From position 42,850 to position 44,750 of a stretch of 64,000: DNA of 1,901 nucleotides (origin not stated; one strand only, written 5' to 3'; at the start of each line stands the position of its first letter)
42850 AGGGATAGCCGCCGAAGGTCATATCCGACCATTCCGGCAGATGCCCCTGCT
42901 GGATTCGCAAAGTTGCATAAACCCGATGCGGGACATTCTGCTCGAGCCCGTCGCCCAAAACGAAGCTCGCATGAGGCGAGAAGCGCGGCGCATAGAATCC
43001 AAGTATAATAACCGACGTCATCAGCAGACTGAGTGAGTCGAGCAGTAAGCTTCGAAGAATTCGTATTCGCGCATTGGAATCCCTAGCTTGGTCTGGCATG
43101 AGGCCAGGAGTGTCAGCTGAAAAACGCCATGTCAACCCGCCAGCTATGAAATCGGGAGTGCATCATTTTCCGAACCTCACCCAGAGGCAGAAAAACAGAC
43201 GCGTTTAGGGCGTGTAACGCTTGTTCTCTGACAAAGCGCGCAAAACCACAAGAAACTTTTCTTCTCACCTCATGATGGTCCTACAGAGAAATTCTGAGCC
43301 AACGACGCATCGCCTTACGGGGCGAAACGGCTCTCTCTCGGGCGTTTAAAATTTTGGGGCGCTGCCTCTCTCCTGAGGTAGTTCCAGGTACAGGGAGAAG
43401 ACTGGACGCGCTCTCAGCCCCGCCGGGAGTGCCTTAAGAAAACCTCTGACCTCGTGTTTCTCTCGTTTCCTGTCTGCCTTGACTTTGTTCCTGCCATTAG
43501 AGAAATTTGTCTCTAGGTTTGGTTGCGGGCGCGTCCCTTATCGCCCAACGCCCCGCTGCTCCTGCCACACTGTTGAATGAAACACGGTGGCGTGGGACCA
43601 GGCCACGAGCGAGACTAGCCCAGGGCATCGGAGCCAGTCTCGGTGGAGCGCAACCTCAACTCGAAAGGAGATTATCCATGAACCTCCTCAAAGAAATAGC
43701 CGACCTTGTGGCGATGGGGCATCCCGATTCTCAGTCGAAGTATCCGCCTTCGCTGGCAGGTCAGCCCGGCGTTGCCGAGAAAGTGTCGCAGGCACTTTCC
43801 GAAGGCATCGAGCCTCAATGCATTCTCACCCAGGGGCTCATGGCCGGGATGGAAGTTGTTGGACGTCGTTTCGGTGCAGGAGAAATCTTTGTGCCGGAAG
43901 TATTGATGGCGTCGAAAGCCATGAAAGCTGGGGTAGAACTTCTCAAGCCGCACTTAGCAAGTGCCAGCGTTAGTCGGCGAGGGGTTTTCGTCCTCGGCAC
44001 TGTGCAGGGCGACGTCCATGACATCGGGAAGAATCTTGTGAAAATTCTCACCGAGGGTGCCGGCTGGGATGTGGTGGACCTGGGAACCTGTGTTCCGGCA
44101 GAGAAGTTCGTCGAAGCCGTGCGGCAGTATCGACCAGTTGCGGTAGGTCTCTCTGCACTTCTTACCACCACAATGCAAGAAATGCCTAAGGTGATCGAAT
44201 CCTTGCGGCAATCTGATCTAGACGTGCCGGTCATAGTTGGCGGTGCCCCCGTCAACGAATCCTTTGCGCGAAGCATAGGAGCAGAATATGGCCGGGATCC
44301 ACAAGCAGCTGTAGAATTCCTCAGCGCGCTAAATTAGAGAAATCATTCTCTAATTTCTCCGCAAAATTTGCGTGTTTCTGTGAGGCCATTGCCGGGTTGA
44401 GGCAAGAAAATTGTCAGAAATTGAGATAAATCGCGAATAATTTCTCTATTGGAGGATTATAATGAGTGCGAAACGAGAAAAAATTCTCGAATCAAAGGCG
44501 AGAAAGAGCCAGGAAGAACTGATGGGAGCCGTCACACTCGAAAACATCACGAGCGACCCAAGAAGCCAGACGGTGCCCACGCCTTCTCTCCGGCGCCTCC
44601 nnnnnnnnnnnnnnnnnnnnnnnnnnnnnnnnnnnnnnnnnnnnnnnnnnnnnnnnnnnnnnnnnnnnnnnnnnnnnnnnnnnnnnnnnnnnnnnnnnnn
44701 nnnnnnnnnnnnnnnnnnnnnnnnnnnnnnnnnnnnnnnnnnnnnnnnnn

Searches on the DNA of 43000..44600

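Call 13: search_rna_families(source=window, start=43000, end=44600, threshold=evalue, max_evalue=1)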
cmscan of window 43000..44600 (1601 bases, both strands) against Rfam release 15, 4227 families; matches with E-value up to 1: 1.
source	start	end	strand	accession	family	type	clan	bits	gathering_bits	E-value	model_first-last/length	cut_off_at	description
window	43191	43283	-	RF00054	SNORD25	Gene; snRNA; snoRNA; CD-box;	CL00049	20.2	39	0.37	1-87/87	no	Small nucleolar RNA SNORD25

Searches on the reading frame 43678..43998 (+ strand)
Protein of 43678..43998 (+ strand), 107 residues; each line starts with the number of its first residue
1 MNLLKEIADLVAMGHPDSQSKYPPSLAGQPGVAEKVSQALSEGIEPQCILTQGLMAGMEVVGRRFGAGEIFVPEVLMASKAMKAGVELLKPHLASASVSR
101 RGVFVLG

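Call 72: find_related_loci(query=window:43678-43998:+, collection=metagenome_contigs, flank=6000)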
Query seq(107 aa) (107 aa) in metagenome_contigs; peptide patterns used: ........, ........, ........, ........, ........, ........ (x = any residue, [..] = any of these).
600 stretches matched a pattern (row limit reached: there are more); 9 encode a relative of the query (tblastn E <= 1e-3); 9 distinct loci.
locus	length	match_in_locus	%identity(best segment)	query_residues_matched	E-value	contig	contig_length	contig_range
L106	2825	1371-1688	47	2-107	1e-29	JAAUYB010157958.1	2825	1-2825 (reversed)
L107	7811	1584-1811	59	32-107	5e-24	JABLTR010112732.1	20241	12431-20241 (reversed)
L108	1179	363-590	57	32-107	5e-23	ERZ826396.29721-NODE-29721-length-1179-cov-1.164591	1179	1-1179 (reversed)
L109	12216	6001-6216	54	36-107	9e-22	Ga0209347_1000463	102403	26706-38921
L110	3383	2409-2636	51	32-107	9e-21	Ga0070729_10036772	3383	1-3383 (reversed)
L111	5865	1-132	77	64-107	7e-19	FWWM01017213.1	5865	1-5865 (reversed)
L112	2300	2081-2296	46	32-103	2e-17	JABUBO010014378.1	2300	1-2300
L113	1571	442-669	42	32-107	2e-17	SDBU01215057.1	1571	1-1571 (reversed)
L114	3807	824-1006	49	36-96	6e-17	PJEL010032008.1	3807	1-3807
